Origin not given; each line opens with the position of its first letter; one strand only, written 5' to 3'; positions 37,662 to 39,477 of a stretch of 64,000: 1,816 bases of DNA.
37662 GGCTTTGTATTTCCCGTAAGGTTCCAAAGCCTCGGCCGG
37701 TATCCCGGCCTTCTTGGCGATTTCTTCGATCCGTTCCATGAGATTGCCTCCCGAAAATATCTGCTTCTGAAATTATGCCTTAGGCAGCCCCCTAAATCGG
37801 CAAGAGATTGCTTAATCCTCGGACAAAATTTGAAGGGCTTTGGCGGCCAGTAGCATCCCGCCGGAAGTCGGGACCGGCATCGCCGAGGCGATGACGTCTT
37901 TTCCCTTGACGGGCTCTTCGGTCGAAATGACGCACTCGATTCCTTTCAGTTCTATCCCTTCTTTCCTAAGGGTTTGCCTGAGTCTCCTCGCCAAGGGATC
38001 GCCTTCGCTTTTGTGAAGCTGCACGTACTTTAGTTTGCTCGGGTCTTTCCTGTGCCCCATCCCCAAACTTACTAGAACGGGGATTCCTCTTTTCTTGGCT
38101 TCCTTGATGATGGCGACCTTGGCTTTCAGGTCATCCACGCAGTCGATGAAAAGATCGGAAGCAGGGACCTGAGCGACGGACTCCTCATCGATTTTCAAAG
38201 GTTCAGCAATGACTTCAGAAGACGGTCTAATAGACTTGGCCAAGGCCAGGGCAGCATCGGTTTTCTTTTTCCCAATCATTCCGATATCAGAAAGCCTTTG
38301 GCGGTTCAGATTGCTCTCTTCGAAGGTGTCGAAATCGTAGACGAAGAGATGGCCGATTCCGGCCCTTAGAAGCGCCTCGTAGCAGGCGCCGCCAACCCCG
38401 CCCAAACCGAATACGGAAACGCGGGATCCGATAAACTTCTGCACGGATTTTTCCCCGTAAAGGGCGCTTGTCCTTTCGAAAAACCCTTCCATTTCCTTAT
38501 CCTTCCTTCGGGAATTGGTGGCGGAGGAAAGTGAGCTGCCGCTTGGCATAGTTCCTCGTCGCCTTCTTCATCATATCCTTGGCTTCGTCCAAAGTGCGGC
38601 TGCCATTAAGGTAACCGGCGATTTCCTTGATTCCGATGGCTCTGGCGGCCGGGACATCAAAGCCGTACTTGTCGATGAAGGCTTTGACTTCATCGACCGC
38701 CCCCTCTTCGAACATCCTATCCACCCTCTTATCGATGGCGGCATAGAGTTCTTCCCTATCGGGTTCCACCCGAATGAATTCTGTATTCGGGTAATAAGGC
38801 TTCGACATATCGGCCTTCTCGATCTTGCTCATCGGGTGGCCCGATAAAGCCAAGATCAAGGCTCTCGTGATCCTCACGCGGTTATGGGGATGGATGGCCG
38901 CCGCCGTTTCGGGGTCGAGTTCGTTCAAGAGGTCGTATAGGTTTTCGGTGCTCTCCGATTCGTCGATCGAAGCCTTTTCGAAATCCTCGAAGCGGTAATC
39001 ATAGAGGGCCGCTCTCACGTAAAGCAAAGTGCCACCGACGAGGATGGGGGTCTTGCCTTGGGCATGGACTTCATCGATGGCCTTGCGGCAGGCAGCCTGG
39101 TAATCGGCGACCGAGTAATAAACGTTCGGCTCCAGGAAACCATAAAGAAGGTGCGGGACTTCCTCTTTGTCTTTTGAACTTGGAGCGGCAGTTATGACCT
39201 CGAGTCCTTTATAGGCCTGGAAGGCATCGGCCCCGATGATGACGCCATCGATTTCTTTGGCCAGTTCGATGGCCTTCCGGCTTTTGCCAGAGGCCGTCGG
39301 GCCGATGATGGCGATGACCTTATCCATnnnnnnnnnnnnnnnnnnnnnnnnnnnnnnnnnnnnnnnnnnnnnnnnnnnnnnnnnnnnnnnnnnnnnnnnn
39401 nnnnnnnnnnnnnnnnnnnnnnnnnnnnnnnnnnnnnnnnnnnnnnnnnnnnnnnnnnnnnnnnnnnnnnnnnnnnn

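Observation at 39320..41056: MiaB fused to a YmcA/RicA-like domain, located immediately downstream of rny-ymdB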

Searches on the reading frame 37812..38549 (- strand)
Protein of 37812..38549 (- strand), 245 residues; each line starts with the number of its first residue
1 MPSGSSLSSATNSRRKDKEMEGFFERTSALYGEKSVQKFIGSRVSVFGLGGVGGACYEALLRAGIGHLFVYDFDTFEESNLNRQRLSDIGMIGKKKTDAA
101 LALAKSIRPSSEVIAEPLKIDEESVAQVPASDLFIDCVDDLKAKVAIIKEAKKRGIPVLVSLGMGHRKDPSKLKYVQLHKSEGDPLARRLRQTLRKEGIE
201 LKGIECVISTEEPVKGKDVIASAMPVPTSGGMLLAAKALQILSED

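Call 3: search_protein_families(library=pfam, proteins=[window:37812-38549:-], max_evalue=1)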
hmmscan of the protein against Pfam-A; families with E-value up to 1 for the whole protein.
window:37812-38549:- (245 aa): 3 families
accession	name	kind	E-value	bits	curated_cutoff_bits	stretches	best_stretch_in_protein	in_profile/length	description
PF00899.27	ThiF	-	4.3e-28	98.5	28.1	1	29-167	6-147/238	ThiF family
PF13241.12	NAD_binding_7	-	0.0027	18.7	22.1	1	41-160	7-91/104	Putative NAD(P)-binding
PF12683.13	DUF3798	-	0.13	12.2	24.6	1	94-163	69-135/271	Protein of unknown function (DUF3798)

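Call 55: search_protein_families(library=ncbifam, proteins=[window:37812-38549:-], max_evalue=0.001)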
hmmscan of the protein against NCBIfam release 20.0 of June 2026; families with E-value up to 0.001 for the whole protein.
window:37812-38549:- (245 aa): 23 families
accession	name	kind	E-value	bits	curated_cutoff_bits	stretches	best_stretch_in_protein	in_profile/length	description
NF011696.0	PRK15116.1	equivalog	2.4e-28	99.5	304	1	24-215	13-212/268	tRNA cyclic N6-threonylcarbamoyladenosine(37) synthase TcdA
NF006395.0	PRK08644.1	equivalog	2.1e-25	89.6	159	1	19-180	8-171/215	sulfur carrier protein ThiS adenylyltransferase ThiF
NF006077.0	PRK08223.1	equivalog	3.5e-22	78.7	266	1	21-165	8-157/296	hypothetical protein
TIGR02356.1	adenyl_thiF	equivalog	1.1e-21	77.1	275.25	1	31-161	11-142/203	thiazole biosynthesis adenylyltransferase ThiF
NF004281.0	PRK05690.1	subfamily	1.4e-20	73.6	266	1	37-161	28-152/250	molybdopterin-synthase adenylyltransferase MoeB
TIGR02354.1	thiF_fam2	equivalog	1.5e-17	64.2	152.2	1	30-151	10-131/200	thiamine biosynthesis protein ThiF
NF011424.0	PRK14851.1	subfamily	2.5e-17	62.1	1170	1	19-166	21-171/679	hypothetical protein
NF006444.0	PRK08762.1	equivalog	1e-16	60.6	449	1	32-159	138-266/387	molybdopterin-synthase adenylyltransferase MoeB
NF004111.0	PRK05600.1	equivalog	1.5e-16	60.5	437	1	31-159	31-160/371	ThiF family adenylyltransferase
TIGR02355.1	moeB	equivalog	3e-16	59.5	376.55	1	39-158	22-142/240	molybdopterin-synthase adenylyltransferase MoeB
NF047750.1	SAMPActivE1UbaA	equivalog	2.8e-15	56.4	450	1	35-158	26-150/270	SAMP-activating enzyme E1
NF011425.0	PRK14852.1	equivalog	1.2e-14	53.2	1337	1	23-165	314-459/989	hypothetical protein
NF006204.0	PRK08328.1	equivalog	1.5e-13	50.9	339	1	17-159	4-147/231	hypothetical protein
NF005902.0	PRK07878.1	equivalog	9.2e-12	44.5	647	1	39-145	40-147/392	adenylyltransferase/sulfurtransferase MoeZ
NF009123.0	PRK12475.1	subfamily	2e-11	43.8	510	1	32-159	15-145/338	MoeB/ThiF family adenylyltransferase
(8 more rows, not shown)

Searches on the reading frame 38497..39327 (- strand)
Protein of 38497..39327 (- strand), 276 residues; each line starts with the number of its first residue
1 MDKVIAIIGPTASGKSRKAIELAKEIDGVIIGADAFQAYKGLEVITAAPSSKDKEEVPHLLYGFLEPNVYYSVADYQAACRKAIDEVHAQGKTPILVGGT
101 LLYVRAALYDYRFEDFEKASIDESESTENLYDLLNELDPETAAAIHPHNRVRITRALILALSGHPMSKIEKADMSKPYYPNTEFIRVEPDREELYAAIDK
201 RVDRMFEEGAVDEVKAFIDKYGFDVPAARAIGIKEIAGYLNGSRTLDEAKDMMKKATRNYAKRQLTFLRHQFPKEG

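Call 3: search_protein_families(library=pfam, proteins=[window:38497-39327:-], max_evalue=1)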
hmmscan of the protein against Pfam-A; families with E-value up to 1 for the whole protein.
window:38497-39327:- (276 aa): 4 families
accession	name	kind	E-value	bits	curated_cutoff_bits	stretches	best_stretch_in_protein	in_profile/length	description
PF01715.23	IPPT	-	1.4e-70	238.1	23.6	1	37-271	1-243/243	IPP transferase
PF01745.22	IPT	-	4.4e-07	30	20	1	3-57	2-56/233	Isopentenyl transferase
PF13671.12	AAA_33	-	0.0019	19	27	1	4-64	1-62/143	AAA domain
PF10151.14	TMEM214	-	0.32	9.9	27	1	196-260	97-161/660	TMEM214, C-terminal, caspase 4 activator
